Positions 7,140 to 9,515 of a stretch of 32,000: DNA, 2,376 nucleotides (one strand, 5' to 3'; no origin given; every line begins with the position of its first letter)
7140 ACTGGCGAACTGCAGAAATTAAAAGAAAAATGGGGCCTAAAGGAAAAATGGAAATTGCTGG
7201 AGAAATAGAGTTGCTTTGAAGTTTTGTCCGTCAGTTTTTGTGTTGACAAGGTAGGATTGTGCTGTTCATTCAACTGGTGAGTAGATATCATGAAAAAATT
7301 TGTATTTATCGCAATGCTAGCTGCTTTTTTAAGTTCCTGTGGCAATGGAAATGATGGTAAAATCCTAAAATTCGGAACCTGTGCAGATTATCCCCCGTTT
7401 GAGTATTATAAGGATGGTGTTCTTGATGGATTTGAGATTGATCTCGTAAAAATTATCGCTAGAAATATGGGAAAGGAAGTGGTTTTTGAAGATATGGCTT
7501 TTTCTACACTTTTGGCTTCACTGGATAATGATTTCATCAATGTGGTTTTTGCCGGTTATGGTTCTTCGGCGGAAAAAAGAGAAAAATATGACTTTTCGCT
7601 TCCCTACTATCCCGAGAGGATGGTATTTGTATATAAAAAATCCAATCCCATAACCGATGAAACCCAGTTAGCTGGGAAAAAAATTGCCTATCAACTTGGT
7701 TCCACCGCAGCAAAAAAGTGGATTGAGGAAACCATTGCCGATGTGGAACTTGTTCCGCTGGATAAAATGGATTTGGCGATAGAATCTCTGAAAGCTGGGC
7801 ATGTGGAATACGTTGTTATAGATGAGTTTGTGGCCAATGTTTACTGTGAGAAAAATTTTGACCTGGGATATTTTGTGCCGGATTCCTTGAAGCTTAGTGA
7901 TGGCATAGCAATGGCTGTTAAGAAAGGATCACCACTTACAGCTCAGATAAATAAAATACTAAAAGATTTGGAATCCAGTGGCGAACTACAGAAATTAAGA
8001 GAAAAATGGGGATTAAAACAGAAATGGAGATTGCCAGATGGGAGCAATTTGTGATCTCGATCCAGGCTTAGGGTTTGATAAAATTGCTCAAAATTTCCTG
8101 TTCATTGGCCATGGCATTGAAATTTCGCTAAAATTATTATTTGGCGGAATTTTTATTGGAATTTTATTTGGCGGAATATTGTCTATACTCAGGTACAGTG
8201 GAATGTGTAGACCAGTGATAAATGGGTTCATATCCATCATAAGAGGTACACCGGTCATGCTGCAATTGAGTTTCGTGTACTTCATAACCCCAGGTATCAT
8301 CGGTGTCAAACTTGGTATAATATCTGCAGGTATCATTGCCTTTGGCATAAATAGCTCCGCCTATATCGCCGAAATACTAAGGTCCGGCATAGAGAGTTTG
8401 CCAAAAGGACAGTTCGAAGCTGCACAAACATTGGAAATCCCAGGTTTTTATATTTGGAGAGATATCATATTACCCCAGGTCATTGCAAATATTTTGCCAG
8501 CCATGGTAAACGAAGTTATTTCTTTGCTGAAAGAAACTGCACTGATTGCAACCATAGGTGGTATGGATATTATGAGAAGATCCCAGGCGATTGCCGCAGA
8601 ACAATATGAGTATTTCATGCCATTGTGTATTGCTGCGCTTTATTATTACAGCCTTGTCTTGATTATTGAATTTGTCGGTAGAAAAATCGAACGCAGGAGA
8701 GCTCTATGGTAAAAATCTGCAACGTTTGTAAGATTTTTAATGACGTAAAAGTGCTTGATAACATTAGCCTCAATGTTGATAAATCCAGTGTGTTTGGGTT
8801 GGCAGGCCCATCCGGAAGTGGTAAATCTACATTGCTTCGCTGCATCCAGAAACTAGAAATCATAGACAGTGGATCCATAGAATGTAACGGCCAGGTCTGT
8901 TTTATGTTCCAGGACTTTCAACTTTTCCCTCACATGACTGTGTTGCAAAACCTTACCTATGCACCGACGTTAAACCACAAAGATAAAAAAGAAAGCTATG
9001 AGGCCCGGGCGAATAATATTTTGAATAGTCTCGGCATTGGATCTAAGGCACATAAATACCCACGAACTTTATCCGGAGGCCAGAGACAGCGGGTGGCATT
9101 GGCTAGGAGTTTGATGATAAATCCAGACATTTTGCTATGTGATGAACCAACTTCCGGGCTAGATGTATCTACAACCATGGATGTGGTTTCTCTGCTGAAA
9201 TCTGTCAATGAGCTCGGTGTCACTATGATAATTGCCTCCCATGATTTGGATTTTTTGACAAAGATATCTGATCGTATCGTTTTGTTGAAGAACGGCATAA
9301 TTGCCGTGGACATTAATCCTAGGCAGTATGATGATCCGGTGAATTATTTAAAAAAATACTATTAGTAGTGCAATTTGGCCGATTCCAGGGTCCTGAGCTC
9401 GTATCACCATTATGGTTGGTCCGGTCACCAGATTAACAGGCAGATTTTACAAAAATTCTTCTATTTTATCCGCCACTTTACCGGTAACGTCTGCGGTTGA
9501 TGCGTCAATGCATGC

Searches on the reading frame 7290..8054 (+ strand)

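Call 28: search_protein_families(library=pfam, proteins=[window:7290-8054:+], max_evalue=0.001)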
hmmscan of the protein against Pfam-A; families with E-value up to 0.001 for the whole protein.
window:7290-8054:+ (254 aa): 1 family
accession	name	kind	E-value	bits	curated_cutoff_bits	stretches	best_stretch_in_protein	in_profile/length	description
PF00497.25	SBP_bac_3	-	2.8e-32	111.7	26.4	1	26-241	1-130/132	Bacterial extracellular solute-binding proteins, family 3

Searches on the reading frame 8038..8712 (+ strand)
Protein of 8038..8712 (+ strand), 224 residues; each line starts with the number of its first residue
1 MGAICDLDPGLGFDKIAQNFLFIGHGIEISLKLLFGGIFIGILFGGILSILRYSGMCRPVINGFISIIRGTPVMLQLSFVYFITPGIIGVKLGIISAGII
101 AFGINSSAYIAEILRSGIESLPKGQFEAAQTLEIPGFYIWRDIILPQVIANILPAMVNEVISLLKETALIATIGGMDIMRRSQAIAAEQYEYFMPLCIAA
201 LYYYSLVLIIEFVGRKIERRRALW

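Call 28: search_protein_families(library=pfam, proteins=[window:8038-8712:+], max_evalue=0.001)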
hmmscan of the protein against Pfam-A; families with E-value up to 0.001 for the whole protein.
window:8038-8712:+ (224 aa): 1 family
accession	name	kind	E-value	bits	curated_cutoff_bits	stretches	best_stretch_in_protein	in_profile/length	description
PF00528.27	BPD_transp_1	-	1.1e-21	77.9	26.4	1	37-221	1-182/184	Binding-protein-dependent transport system inner membrane component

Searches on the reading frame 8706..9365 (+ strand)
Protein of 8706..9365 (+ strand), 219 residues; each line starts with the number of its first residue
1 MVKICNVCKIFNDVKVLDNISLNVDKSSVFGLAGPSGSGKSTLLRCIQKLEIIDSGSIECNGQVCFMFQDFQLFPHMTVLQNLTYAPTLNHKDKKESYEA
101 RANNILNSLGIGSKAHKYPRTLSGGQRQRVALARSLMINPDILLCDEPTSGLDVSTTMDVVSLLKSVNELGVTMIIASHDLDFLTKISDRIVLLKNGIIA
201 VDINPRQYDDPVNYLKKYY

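Call 28: search_protein_families(library=pfam, proteins=[window:8706-9365:+], max_evalue=0.001)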
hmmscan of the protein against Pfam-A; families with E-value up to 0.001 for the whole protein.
window:8706-9365:+ (219 aa): 4 families
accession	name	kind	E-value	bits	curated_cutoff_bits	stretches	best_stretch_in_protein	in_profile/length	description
PF00005.33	ABC_tran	-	2.1e-31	109.8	25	1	17-150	1-137/137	ABC transporter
PF13304.12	AAA_21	-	3.6e-08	34.3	27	0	129-181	245-300/304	AAA domain, putative AbiEii toxin, Type IV TA system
PF02463.25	SMC_N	-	2.9e-05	24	40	0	93-188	114-206/220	RecF/RecN/SMC N terminal domain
PF13555.12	AAA_29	-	0.00044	20.4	27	1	20-49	15-44/61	P-loop containing region of AAA domain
